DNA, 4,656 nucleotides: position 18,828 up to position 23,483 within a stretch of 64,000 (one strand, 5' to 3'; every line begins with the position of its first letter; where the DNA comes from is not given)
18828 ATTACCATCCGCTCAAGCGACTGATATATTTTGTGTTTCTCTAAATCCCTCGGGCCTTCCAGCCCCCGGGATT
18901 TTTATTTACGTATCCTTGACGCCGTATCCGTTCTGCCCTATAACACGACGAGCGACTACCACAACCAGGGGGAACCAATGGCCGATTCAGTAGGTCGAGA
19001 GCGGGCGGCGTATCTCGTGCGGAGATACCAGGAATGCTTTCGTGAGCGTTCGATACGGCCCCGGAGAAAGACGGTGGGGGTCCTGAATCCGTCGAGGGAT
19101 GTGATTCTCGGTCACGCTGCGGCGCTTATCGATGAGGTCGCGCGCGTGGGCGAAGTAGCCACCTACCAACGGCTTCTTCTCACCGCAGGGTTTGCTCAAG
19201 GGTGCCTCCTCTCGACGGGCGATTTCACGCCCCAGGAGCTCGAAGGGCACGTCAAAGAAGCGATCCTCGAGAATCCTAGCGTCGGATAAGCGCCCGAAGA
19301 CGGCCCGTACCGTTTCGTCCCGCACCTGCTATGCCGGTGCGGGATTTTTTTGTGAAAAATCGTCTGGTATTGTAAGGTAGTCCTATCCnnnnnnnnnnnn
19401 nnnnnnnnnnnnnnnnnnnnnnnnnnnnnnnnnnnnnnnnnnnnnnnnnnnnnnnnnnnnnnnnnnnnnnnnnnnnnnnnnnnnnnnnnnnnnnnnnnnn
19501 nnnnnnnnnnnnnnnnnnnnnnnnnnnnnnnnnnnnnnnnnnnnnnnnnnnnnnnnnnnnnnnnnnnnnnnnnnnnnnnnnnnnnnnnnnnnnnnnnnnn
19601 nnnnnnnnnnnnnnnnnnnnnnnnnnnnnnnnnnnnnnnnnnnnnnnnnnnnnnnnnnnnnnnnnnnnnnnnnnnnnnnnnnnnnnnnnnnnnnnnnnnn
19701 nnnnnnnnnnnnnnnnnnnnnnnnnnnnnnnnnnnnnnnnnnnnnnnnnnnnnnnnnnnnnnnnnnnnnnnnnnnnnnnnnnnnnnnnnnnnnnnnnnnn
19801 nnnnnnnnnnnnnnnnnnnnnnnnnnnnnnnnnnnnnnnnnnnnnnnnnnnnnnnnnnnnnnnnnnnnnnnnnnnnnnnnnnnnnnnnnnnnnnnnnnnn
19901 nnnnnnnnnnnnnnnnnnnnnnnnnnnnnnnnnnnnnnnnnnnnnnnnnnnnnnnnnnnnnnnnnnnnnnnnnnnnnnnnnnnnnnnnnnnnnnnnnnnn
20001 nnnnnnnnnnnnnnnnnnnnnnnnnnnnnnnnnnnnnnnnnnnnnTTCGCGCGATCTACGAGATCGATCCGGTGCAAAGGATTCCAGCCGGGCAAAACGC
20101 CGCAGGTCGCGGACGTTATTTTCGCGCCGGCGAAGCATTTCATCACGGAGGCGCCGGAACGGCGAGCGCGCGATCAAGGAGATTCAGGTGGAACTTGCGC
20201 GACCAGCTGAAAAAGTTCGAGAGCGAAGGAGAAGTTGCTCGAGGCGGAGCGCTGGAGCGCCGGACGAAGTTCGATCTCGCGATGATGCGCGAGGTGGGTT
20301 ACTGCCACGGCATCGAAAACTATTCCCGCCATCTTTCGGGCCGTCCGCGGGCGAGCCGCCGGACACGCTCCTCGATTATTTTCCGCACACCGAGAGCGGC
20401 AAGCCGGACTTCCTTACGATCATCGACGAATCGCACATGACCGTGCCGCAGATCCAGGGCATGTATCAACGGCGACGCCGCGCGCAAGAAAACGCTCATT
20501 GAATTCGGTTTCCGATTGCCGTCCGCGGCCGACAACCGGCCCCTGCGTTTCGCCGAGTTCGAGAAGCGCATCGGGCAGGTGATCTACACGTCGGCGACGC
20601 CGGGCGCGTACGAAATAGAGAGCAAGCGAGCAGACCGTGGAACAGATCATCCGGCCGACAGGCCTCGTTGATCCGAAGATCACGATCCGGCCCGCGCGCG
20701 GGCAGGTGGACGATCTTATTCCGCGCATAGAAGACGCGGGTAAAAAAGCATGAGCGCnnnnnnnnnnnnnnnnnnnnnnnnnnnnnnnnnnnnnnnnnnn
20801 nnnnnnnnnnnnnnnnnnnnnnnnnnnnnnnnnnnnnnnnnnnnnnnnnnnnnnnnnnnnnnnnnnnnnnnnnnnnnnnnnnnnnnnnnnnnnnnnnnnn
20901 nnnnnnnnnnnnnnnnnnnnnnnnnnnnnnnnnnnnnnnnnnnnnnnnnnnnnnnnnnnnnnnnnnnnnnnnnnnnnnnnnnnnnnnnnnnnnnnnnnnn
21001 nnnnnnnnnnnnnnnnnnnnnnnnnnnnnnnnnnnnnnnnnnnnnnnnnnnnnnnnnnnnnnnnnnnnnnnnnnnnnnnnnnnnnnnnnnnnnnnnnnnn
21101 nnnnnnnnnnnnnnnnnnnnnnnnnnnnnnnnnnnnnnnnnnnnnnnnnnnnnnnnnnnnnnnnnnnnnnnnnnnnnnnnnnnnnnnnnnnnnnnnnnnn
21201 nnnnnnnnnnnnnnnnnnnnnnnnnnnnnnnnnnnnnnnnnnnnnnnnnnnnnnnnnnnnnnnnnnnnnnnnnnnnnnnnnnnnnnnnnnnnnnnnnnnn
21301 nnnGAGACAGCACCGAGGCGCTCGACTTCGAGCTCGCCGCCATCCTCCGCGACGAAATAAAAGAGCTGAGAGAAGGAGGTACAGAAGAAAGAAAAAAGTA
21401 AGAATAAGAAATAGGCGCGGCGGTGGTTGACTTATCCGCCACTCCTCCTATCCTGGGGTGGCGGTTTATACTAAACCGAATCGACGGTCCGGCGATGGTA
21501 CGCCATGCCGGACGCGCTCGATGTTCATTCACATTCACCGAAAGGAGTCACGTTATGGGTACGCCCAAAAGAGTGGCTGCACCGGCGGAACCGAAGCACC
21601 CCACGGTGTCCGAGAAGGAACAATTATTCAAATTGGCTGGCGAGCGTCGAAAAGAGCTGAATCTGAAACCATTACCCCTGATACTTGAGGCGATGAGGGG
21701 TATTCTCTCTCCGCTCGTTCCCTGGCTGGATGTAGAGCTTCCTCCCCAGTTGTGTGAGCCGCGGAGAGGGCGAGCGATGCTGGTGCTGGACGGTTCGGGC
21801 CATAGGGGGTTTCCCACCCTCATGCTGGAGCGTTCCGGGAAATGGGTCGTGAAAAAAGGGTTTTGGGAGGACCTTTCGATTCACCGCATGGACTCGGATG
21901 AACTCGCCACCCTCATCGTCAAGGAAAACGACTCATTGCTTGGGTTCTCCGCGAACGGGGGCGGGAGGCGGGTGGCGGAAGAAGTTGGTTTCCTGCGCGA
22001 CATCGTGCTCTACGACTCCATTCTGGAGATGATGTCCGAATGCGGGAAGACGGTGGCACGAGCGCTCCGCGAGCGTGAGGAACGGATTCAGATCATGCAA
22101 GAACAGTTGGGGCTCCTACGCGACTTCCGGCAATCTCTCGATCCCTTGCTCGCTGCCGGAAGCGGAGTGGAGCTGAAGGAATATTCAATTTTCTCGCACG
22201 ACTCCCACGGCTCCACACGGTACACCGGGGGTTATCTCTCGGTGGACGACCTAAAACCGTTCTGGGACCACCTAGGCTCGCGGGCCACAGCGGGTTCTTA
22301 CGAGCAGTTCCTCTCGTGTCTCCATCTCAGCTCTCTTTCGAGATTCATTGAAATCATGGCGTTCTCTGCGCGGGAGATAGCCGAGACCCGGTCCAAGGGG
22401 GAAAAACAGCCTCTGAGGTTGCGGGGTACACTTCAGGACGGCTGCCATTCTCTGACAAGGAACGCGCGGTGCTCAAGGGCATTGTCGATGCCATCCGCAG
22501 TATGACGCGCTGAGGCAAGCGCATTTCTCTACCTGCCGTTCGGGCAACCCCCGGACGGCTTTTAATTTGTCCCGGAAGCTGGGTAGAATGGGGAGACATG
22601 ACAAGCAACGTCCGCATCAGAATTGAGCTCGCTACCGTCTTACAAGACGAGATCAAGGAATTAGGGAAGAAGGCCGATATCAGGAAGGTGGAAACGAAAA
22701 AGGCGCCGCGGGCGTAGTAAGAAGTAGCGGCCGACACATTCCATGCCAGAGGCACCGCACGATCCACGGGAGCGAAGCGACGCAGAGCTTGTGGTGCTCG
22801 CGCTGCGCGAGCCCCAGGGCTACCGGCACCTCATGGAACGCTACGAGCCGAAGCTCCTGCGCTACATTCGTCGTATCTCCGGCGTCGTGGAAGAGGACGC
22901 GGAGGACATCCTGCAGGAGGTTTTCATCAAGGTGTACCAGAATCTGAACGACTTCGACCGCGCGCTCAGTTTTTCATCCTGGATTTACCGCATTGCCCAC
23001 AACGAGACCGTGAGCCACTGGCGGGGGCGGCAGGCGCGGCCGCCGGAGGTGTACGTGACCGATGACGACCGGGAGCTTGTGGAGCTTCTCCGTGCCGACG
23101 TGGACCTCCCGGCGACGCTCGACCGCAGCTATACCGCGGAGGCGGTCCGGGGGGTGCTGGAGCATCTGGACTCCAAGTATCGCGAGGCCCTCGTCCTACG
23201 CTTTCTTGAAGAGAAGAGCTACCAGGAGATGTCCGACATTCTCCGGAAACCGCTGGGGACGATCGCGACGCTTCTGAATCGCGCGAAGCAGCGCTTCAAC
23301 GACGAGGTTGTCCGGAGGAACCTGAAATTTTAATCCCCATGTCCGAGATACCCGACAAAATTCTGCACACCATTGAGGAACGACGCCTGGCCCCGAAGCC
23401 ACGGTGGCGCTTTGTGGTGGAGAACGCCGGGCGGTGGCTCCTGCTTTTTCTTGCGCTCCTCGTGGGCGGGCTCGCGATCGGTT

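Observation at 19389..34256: uvrA and uvrB are both riddled with frameshifts while uvrC and ~60 neighbouring genes are intact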

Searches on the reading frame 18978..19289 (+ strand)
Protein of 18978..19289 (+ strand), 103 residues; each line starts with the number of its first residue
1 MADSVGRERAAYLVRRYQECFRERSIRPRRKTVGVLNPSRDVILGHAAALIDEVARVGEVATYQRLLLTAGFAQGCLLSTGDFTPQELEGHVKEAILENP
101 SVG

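Call 27: find_encoding_contigs(protein=window:18978-19289:+, flank=10000, max_places=10)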
Protein window:18978-19289:+ (103 aa): no gene with exactly this product is on record in the collection.

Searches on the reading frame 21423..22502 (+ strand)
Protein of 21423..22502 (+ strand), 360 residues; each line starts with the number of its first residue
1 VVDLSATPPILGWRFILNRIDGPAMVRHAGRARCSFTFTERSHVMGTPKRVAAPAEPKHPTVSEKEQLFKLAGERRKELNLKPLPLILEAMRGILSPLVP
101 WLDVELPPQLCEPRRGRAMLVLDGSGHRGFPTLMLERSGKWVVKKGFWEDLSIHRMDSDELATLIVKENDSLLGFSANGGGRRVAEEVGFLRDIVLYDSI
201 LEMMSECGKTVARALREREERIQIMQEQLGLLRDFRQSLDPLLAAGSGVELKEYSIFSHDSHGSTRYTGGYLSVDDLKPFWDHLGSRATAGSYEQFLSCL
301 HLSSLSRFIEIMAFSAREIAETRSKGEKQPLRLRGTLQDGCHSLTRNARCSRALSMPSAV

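Call 63: search_protein_families(library=pfam, proteins=[window:21423-22502:+], max_evalue=0.01)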
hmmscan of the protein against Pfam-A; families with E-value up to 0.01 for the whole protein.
window:21423-22502:+ (360 aa): 0 families

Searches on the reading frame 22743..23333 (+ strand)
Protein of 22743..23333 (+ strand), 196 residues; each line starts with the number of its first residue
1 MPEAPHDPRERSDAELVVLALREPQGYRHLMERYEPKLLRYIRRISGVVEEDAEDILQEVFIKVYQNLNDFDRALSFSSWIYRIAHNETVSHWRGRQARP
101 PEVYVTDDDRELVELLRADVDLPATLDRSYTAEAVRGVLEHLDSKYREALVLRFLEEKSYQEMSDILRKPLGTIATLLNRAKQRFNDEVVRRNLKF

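Call 8: find_encoding_contigs(protein=window:22743-23333:+, flank=10000, max_places=10)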
Protein window:22743-23333:+ (196 aa): no gene with exactly this product is on record in the collection.

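Call 63: search_protein_families(library=pfam, proteins=[window:22743-23330:+], max_evalue=0.01)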
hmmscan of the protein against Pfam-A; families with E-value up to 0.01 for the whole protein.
window:22743-23330:+ (196 aa): 3 families
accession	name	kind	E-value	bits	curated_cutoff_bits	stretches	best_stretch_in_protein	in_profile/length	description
PF04542.20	Sigma70_r2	-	3.6e-17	62.4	24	1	30-97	1-69/71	Sigma-70 region 2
PF08281.18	Sigma70_r4_2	-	3.3e-12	46.3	25.7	1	133-184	2-53/54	Sigma-70, region 4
PF04545.22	Sigma70_r4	-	1.4e-06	28.2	24.1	1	138-182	1-45/50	Sigma-70, region 4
